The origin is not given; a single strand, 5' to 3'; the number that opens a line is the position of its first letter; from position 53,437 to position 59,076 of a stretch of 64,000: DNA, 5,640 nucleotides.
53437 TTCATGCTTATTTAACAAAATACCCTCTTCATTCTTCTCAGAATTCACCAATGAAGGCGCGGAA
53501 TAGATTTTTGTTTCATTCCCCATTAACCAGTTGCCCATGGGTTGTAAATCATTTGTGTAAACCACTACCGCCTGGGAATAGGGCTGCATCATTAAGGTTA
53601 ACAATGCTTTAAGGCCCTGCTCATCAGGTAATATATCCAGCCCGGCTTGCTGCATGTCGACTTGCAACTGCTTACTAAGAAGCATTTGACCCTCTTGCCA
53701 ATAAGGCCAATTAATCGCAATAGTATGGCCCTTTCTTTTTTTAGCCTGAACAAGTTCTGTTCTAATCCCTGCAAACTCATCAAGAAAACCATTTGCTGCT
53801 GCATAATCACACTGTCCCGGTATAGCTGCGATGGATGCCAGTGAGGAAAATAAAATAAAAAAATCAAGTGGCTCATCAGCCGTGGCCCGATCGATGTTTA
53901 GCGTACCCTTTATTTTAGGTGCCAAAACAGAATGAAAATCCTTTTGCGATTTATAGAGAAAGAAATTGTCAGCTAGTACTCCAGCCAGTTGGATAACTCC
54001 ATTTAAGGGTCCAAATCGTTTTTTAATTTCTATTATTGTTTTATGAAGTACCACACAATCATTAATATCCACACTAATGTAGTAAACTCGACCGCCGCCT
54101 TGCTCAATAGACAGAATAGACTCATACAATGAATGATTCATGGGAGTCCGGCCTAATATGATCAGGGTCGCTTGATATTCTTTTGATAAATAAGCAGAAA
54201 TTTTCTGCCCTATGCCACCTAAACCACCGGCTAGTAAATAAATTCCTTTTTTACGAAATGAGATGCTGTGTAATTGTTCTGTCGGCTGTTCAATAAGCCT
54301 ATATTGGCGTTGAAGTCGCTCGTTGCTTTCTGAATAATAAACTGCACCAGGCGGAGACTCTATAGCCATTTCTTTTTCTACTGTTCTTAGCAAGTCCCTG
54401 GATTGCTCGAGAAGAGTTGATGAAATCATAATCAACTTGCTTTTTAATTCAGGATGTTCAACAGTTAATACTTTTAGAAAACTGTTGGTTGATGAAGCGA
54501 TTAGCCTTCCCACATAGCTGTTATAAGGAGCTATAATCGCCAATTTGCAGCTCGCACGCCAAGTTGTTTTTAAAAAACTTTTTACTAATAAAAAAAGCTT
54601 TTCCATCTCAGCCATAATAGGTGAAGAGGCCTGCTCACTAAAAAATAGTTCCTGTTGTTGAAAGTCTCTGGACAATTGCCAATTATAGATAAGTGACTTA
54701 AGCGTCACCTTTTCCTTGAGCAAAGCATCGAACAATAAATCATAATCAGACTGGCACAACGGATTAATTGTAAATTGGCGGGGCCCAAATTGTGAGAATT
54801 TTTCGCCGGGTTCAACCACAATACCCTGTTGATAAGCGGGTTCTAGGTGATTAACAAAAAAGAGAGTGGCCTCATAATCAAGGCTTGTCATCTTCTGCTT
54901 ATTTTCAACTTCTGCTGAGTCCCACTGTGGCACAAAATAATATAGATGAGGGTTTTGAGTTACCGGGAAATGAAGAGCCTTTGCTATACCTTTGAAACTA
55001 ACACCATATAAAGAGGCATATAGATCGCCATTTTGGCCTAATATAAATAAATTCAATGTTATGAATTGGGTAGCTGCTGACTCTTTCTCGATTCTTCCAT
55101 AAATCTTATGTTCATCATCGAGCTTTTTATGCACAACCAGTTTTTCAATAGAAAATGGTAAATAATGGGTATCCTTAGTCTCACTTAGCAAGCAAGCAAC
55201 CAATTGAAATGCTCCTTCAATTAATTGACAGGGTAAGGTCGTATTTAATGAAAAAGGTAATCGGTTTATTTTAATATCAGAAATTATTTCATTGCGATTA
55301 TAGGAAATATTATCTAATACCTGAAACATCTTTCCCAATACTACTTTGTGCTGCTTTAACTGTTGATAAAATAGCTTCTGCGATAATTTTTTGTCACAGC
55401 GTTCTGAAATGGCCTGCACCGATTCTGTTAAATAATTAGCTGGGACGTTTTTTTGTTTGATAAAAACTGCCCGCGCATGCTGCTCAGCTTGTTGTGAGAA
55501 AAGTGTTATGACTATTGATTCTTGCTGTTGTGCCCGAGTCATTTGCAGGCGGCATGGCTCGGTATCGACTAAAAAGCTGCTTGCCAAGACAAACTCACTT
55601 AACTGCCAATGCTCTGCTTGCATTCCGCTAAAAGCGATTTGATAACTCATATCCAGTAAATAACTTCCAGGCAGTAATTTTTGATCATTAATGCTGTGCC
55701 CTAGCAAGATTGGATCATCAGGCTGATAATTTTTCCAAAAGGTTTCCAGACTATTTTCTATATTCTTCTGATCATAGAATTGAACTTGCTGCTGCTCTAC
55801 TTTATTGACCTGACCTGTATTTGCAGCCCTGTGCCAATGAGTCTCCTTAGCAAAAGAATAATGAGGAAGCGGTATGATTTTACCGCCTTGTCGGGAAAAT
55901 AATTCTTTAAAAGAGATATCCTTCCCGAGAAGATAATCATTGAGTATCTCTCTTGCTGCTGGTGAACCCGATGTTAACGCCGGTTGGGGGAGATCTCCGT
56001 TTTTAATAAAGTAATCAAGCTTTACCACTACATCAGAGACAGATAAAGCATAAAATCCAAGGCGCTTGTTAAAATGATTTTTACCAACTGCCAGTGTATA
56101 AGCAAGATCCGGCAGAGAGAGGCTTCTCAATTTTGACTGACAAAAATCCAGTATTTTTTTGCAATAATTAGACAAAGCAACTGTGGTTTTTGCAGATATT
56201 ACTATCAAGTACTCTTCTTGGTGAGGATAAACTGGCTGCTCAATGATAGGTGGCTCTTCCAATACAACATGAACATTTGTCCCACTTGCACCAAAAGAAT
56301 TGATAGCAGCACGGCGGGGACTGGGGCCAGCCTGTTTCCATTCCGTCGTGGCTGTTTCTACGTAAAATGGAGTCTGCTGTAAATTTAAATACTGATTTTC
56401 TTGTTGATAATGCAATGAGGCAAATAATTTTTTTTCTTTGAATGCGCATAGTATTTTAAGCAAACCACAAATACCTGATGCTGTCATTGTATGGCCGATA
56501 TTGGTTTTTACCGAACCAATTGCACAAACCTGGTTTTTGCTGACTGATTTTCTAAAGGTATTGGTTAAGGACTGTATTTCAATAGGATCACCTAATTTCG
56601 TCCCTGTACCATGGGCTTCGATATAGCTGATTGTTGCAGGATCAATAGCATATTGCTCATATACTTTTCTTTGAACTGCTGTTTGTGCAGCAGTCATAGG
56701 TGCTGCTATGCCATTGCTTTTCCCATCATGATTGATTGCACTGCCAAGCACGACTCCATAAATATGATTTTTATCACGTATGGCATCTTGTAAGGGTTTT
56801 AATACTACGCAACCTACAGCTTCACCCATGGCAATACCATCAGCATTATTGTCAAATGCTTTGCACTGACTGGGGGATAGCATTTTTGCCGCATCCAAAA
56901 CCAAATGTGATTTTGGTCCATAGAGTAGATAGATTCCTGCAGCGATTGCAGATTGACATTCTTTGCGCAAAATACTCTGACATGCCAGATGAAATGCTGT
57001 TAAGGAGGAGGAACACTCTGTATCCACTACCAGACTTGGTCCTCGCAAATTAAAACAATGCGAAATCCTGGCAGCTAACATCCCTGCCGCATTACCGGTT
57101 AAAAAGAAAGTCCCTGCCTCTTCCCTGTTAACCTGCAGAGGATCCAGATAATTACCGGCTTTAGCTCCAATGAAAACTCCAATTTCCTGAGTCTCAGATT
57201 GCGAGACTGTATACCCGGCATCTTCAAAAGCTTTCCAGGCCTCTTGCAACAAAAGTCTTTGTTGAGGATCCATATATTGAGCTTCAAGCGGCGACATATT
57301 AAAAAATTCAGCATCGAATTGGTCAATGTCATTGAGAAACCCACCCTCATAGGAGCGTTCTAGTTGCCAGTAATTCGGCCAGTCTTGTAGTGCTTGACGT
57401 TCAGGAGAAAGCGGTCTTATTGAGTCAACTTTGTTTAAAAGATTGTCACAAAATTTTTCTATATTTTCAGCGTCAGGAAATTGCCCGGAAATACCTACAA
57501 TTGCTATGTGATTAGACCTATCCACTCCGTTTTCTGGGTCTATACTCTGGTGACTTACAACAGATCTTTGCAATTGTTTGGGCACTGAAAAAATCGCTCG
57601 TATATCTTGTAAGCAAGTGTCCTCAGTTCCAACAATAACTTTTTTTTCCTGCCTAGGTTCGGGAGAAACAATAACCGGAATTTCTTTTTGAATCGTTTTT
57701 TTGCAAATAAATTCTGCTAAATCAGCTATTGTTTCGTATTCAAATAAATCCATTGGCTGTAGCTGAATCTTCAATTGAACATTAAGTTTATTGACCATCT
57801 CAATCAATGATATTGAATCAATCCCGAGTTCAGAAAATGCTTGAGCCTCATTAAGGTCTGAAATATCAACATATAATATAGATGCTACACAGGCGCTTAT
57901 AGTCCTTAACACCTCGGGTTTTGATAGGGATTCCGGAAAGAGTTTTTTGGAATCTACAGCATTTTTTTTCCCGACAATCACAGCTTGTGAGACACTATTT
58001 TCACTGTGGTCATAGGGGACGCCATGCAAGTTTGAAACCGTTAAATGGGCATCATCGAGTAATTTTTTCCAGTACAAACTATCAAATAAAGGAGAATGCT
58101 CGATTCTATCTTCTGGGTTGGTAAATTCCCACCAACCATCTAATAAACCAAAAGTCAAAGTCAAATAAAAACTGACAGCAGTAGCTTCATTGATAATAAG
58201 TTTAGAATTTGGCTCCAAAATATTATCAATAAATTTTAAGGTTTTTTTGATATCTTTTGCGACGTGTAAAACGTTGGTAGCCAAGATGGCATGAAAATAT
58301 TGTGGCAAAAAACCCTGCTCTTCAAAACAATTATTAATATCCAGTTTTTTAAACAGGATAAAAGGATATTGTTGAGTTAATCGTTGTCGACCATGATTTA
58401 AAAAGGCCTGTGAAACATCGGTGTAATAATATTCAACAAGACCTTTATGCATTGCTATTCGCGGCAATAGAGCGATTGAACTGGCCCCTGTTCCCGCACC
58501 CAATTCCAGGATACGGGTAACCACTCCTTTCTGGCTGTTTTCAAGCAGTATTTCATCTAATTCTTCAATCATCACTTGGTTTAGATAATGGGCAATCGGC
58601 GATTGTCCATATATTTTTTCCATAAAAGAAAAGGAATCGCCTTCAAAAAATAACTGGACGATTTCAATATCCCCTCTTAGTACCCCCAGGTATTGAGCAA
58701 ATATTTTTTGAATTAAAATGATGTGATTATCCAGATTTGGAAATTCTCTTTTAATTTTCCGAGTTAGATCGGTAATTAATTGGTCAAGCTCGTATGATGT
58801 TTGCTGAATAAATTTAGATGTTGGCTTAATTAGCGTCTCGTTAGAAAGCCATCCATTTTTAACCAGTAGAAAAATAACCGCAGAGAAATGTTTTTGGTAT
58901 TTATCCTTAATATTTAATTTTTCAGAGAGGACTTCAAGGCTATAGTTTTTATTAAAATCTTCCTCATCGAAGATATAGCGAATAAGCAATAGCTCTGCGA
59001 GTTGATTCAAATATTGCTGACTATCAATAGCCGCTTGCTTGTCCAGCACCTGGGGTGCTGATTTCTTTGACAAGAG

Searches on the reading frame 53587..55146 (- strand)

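Call 11: search_protein_families(library=pfam, proteins=[window:53587-55146:-], max_evalue=0.0001)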
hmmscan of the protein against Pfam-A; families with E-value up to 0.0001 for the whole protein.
window:53587-55146:- (520 aa): 3 families
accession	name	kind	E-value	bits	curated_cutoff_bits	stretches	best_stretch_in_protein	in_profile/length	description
PF08659.16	KR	-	5.9e-46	157.1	22.6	1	301-485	1-180/180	KR domain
PF21394.3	Beta-ketacyl_N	-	2.1e-14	53.9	26.9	1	105-259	23-170/170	Beta-ketoacyl synthase-like, N-terminal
PF00106.31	adh_short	-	1.7e-10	41.1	26.6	1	304-459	4-160/195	short chain dehydrogenase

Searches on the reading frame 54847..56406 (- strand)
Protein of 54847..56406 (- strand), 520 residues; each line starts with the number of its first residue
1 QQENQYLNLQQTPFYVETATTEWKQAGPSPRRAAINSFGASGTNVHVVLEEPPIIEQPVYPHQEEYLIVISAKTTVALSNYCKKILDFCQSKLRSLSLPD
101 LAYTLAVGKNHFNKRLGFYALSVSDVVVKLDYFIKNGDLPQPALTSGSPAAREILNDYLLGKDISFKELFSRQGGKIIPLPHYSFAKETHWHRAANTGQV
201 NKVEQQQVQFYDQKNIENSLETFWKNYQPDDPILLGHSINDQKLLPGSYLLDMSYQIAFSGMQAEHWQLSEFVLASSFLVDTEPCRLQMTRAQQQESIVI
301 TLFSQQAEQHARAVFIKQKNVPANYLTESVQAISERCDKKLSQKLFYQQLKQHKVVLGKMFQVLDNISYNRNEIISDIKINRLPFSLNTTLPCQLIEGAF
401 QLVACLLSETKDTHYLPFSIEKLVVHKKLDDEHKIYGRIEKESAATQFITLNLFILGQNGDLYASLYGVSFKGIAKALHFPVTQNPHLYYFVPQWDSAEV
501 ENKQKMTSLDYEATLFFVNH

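Call 11: search_protein_families(library=pfam, proteins=[window:54847-56406:-], max_evalue=0.0001)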
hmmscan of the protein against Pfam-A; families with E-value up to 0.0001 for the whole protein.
window:54847-56406:- (520 aa): 5 families
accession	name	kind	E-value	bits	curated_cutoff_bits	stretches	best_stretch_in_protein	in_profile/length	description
PF14765.12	PS-DH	-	1.8e-13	50.8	23.7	1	328-474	4-159/166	Polyketide synthase dehydratase N-terminal domain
PF22336.2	RhiE-like_linker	-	4.3e-13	49.5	27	1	69-136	1-66/67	RhiE-like, KS-MAT linker domain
PF22621.2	CurL-like_PKS_C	-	7.9e-13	48.6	27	1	66-130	1-64/64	CurL-like, PKS C-terminal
PF16197.11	KAsynt_C_assoc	-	1.7e-12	48.2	33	1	5-100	3-94/111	Ketoacyl-synthetase C-terminal extension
PF21089.3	PKS_DH_N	-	1e-06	29.1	27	1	227-304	22-102/103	Polyketide synthase dehydratase domain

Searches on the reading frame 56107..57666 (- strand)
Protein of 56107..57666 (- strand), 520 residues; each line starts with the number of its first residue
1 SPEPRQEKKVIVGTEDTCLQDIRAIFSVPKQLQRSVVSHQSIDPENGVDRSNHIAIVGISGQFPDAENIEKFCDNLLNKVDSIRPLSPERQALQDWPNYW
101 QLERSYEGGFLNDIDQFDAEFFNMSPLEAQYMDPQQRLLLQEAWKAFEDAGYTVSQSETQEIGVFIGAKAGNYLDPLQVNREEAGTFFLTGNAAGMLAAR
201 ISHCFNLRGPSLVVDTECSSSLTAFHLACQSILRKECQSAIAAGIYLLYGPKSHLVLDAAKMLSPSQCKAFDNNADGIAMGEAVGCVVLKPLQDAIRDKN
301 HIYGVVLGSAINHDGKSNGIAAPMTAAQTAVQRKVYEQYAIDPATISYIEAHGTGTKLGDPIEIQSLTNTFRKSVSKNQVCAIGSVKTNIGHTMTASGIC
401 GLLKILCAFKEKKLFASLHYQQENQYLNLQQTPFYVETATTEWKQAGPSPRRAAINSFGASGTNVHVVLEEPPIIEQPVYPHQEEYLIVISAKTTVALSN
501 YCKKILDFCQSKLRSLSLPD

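Call 11: search_protein_families(library=pfam, proteins=[window:56107-57666:-], max_evalue=0.0001)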
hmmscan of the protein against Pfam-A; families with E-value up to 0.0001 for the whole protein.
window:56107-57666:- (520 aa): 3 families
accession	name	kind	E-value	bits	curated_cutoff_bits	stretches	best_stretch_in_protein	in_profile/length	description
PF00109.32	ketoacyl-synt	-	2.2e-77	260.5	20.8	1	52-295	2-252/252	Beta-ketoacyl synthase, N-terminal domain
PF02801.28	Ketoacyl-synt_C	-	1.7e-37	128.5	20.8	1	303-420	1-118/119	Beta-ketoacyl synthase, C-terminal domain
PF16197.11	KAsynt_C_assoc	-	4.8e-12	46.7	33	1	425-507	3-82/111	Ketoacyl-synthetase C-terminal extension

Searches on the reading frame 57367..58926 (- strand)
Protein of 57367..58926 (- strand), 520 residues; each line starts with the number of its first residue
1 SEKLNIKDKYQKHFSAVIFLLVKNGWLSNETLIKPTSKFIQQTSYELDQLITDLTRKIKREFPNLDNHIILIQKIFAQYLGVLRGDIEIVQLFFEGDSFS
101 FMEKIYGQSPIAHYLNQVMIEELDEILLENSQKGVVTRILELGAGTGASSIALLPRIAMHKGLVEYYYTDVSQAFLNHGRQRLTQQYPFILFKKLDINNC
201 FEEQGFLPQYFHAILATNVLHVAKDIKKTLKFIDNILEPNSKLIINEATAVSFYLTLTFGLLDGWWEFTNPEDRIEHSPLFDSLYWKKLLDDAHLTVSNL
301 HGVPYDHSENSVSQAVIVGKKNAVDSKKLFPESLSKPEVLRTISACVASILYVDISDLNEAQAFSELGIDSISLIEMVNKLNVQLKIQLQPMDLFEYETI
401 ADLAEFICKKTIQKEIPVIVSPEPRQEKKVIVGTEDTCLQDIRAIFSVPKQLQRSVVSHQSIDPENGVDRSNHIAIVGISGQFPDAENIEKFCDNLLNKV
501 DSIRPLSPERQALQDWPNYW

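Call 11: search_protein_families(library=pfam, proteins=[window:57367-58926:-], max_evalue=0.0001)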
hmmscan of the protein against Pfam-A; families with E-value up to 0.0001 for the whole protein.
window:57367-58926:- (520 aa): 9 families
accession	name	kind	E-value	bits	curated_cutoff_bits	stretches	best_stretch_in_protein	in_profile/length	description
PF00550.31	PP-binding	-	3.1e-17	63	20.8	1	342-407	2-67/67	Phosphopantetheine attachment site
PF08242.18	Methyltransf_12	-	1.3e-12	48.8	30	1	140-242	1-97/98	Methyltransferase domain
PF13489.12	Methyltransf_23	-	3.2e-10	40.4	27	1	112-297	2-161/164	Methyltransferase domain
PF13847.12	Methyltransf_31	-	7.9e-08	32.5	27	1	137-249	5-113/145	Methyltransferase domain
PF13649.12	Methyltransf_25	-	1.1e-07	32.9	27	1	139-240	1-96/97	Methyltransferase domain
PF23297.2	ACP_SdgA_C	-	4.7e-07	30.2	27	1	338-413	10-85/95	Highly reducing polyketide synthase sdgA, C-terminal ACP domain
PF08241.18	Methyltransf_11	-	5.8e-07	30.5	21.2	1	140-245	1-95/95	Methyltransferase domain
PF00109.32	ketoacyl-synt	-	9.8e-06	25.8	20.8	1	472-514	2-44/252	Beta-ketoacyl synthase, N-terminal domain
PF10017.15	Methyltransf_33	-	3e-05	23.7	23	1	134-192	63-117/304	Histidine-specific methyltransferase, SAM-dependent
